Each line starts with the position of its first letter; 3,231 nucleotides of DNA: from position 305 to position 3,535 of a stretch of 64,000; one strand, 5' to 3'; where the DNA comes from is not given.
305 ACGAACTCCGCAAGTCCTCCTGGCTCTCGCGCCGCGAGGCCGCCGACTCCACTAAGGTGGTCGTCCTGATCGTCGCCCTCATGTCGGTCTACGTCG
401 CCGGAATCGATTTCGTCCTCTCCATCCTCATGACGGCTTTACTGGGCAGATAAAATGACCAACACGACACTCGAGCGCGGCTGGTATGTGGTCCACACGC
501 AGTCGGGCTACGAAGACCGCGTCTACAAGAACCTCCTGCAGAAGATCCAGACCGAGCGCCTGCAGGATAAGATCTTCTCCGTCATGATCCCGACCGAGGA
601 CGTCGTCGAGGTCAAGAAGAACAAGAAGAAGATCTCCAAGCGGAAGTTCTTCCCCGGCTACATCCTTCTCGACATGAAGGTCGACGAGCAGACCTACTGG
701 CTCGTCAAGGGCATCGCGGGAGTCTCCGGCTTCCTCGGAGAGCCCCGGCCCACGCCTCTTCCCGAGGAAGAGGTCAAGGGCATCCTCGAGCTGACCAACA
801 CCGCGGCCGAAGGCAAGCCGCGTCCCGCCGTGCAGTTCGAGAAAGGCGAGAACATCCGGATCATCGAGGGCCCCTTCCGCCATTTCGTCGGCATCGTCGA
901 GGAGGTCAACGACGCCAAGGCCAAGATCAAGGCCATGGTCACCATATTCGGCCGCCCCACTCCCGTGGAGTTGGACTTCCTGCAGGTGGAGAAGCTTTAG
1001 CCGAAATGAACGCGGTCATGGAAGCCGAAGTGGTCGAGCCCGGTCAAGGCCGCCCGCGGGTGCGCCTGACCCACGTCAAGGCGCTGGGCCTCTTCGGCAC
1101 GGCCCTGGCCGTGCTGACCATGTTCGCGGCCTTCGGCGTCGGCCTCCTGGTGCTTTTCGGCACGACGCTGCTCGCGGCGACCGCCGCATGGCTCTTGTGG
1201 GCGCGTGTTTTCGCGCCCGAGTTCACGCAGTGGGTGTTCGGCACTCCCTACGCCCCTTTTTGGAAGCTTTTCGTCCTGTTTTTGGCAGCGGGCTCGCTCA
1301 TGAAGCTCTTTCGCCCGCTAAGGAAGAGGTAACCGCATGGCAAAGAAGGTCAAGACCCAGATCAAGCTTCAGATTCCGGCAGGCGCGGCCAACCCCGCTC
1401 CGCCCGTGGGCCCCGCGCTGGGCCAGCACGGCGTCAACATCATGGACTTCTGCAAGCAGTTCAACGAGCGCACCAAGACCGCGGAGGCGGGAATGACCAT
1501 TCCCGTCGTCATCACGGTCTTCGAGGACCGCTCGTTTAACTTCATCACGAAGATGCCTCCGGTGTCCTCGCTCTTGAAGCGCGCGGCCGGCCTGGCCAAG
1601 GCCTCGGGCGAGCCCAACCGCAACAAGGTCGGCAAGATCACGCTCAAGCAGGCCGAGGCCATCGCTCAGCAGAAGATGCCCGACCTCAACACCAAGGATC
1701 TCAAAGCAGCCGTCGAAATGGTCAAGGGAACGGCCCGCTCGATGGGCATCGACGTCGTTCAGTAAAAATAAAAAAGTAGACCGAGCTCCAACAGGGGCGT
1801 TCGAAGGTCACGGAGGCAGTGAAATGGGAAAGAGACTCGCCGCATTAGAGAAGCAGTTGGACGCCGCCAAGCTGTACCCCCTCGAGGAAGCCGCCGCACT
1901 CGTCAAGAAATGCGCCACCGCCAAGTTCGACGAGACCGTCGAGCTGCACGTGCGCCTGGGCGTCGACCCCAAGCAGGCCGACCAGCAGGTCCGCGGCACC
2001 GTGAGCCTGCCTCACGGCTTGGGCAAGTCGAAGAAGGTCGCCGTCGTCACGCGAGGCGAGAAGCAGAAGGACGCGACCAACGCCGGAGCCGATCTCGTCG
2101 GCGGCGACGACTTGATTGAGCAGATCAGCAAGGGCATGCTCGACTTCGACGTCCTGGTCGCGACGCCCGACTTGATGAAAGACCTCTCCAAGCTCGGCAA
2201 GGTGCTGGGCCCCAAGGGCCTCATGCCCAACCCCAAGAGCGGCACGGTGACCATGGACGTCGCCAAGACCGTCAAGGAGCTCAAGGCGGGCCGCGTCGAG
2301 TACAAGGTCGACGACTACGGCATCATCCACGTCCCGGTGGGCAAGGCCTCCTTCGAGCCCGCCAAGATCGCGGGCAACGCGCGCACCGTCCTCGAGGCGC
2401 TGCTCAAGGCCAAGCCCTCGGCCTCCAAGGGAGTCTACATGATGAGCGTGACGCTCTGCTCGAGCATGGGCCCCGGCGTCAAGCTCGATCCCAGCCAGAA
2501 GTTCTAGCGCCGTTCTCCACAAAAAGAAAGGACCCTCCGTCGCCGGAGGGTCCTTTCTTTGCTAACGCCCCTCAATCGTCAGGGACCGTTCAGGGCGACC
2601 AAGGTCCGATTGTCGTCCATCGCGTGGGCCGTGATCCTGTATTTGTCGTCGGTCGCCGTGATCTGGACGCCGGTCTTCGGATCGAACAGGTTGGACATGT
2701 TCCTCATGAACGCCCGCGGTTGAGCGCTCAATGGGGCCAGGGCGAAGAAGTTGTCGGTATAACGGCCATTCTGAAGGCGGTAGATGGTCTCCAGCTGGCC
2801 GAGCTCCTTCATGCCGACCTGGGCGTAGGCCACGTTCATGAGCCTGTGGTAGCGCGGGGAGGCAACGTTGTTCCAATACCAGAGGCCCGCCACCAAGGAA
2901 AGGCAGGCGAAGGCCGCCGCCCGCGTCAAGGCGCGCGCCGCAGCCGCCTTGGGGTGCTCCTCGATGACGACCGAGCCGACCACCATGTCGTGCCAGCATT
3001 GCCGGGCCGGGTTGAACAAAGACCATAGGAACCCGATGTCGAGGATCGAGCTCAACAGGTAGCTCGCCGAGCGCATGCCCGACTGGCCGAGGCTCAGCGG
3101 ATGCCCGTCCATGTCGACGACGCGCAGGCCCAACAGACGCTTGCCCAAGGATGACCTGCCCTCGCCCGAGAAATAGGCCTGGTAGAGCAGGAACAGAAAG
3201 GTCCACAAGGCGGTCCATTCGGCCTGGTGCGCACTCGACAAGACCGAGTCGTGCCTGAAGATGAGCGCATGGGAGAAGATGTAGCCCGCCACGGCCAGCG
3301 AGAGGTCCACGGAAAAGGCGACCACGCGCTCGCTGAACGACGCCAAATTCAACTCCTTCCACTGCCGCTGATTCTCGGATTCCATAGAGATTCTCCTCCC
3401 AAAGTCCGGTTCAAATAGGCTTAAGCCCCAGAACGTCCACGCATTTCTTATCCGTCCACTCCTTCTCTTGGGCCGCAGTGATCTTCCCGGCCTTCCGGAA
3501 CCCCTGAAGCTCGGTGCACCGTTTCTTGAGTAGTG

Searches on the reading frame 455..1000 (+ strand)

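Call 48: search_protein_families(library=pfam, proteins=[window:455-1000:+], max_evalue=0.000001)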
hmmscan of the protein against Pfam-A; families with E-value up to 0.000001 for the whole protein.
window:455-1000:+ (181 aa): 1 family
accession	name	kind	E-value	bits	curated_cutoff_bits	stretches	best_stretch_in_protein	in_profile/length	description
PF02357.24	NusG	-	2.3e-24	86.1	22.2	1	10-110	3-92/93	Transcription termination factor nusG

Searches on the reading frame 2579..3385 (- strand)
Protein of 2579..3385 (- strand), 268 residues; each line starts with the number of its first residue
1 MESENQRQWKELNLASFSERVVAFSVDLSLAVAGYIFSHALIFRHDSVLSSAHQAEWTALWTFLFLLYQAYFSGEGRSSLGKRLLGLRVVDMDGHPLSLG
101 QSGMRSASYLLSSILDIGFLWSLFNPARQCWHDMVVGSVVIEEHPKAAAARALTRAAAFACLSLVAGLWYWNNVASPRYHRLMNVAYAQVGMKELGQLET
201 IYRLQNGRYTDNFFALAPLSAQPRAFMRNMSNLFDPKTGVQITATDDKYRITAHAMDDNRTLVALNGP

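Call 48: search_protein_families(library=pfam, proteins=[window:2579-3385:-], max_evalue=0.000001)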
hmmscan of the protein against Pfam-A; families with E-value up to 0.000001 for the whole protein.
window:2579-3385:- (268 aa): 1 family
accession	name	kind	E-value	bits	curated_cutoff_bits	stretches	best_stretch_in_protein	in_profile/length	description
PF06271.18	RDD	-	1.8e-19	70.8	24.1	1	15-136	2-136/137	RDD family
